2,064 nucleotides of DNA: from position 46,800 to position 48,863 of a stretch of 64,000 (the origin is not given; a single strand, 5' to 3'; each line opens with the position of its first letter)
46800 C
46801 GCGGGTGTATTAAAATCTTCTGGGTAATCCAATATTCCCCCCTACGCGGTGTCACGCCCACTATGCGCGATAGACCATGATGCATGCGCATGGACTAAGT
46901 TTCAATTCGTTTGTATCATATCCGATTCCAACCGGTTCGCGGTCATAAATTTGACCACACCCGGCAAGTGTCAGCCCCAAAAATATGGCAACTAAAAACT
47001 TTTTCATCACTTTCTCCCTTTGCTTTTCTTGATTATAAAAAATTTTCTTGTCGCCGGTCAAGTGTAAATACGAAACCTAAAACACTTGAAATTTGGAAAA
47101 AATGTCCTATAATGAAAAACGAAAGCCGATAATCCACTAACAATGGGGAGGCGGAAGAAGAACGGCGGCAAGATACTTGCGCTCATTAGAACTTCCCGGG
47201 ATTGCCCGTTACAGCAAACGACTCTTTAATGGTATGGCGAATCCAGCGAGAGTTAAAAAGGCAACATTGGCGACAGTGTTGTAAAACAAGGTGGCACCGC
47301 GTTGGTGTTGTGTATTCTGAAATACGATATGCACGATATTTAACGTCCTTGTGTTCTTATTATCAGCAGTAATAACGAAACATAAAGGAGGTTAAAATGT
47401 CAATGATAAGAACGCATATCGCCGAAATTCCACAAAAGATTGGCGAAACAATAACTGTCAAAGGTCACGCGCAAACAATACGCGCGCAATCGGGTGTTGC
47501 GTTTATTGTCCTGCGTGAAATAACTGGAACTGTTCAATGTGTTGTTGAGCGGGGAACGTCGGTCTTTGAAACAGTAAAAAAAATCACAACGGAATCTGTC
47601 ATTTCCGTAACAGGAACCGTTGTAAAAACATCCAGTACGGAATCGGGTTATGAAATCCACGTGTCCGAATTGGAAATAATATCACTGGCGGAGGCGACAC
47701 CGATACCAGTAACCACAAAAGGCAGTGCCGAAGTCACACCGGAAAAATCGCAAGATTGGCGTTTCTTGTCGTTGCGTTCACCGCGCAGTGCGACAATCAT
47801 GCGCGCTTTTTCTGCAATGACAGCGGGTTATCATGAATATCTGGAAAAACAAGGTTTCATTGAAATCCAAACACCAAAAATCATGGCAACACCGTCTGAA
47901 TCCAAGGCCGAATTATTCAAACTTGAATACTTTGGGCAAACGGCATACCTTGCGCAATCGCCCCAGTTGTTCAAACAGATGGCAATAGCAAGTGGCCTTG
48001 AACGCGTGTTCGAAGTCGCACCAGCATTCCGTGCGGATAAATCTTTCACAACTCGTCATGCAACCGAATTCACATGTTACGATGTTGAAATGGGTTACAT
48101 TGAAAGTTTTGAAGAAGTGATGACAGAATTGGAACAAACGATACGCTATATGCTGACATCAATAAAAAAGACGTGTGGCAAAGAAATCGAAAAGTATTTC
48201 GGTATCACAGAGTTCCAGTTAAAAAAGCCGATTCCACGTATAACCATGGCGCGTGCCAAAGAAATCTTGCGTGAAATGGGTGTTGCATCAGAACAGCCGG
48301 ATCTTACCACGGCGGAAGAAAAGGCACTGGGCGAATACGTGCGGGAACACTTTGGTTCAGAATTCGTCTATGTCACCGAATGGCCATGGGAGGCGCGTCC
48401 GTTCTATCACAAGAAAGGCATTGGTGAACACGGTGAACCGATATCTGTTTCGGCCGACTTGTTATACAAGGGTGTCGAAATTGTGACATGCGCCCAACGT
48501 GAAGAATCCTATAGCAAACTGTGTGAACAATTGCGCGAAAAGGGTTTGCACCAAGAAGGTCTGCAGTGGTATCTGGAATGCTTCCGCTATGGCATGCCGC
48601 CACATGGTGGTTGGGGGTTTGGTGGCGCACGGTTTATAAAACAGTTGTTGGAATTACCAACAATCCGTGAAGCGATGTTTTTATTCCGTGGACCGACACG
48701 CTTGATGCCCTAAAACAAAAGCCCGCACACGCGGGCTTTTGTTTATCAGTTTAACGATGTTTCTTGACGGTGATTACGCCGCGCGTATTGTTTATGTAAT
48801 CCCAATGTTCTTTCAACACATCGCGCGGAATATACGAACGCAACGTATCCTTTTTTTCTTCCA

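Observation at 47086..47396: T-box riboswitch with Shine-Dalgarno sequestration upstream of an archaeal-type AspRS in a Gram-negative genome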

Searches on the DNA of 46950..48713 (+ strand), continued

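Call 68: search_with_rna_model(model_id=R1, sources=[L058, L059, L060, L061, L062, L063, L064, L065, L066, L067, L068, L069, L070, L071, L072, L073, L074, L075, L076, L077, L078, L079, L080, L081, L082, L083, L084, L085, L086, L087, L088, L089, L090, L091, L092, L093, L094, L095, L096, L097, L098, L099, L100, L101, L102, L103, L104, L105, L106, L107, L108, L109, L110, L111, L112, L113, L114, L115, L116, L117, L118, L119, L120, L121, L122, L123, L124, L125, L126, L127, L128, L129, L130, L131, L132, L133, L134, L135, L136, L137], max_evalue=1)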
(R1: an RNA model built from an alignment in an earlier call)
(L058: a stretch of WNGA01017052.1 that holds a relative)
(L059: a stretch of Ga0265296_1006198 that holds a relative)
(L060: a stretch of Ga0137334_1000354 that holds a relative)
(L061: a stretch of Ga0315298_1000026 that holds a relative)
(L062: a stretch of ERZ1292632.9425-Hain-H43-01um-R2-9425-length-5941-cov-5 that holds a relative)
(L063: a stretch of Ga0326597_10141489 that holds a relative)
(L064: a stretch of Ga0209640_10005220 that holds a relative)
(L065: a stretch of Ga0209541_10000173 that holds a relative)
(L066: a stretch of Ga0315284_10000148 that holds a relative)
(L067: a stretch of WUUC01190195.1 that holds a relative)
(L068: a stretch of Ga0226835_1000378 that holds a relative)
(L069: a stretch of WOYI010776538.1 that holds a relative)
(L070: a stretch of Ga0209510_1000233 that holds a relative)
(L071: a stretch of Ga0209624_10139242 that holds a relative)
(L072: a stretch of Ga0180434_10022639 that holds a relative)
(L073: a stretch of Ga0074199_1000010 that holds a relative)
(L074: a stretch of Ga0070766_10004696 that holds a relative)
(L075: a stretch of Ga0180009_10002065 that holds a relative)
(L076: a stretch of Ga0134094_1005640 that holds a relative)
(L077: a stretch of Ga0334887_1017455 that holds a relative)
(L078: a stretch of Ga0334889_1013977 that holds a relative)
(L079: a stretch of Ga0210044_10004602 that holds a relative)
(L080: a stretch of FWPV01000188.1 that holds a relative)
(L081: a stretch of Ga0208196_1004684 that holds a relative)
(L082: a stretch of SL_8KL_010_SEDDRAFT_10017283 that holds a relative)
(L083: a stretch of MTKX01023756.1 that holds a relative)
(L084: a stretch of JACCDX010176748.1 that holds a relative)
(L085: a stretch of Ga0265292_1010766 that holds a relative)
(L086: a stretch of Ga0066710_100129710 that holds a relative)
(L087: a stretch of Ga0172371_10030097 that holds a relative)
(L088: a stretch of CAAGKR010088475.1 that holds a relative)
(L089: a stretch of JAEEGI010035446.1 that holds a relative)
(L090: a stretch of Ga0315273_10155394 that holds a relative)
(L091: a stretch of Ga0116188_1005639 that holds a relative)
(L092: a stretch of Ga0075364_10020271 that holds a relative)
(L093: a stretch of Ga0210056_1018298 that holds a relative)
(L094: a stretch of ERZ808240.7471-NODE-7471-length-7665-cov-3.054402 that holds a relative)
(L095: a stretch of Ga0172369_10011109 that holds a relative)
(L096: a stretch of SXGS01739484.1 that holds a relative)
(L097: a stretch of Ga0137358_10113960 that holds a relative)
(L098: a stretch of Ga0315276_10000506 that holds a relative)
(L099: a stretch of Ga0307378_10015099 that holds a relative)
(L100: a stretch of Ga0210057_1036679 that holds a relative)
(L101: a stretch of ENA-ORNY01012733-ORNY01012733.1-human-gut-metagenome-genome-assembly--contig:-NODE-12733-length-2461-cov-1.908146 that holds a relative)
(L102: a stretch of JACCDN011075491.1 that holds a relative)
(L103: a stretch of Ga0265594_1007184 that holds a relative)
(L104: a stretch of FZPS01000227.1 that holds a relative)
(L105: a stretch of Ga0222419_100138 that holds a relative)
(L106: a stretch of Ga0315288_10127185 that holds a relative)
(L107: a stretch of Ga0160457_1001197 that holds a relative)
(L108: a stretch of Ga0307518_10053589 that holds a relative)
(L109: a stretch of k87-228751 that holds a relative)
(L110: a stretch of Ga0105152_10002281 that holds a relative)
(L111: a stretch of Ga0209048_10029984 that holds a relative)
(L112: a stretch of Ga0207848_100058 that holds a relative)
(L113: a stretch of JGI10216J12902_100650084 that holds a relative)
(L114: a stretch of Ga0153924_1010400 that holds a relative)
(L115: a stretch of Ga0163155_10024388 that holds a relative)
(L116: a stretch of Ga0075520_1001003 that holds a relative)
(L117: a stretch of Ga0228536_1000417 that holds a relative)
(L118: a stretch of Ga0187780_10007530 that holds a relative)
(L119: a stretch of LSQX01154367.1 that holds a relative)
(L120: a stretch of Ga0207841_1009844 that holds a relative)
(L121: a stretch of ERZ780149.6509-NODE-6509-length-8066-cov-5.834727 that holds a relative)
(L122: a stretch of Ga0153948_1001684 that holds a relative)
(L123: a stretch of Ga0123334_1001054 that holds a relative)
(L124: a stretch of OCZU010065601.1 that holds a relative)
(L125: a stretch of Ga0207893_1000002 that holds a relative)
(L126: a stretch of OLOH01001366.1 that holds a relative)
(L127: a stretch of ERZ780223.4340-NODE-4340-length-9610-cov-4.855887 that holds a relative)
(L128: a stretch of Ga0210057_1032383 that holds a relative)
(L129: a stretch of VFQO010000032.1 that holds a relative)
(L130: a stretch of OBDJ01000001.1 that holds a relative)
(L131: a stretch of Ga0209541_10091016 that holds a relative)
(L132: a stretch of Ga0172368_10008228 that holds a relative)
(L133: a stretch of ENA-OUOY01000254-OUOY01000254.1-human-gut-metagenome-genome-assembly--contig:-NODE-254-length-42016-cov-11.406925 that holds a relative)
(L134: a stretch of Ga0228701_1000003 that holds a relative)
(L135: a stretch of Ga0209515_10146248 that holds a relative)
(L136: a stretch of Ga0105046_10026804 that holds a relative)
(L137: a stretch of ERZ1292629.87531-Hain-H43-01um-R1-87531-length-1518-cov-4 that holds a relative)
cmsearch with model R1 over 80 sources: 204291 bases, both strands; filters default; matches with E-value up to 1: 3.
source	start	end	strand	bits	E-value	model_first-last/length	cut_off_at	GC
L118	474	565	+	75.4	1.4e-14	1-98/98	no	0.55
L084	478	571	+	61.1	2.2e-11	1-98/98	no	0.54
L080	377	532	+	50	7.1e-09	1-98/98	no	0.5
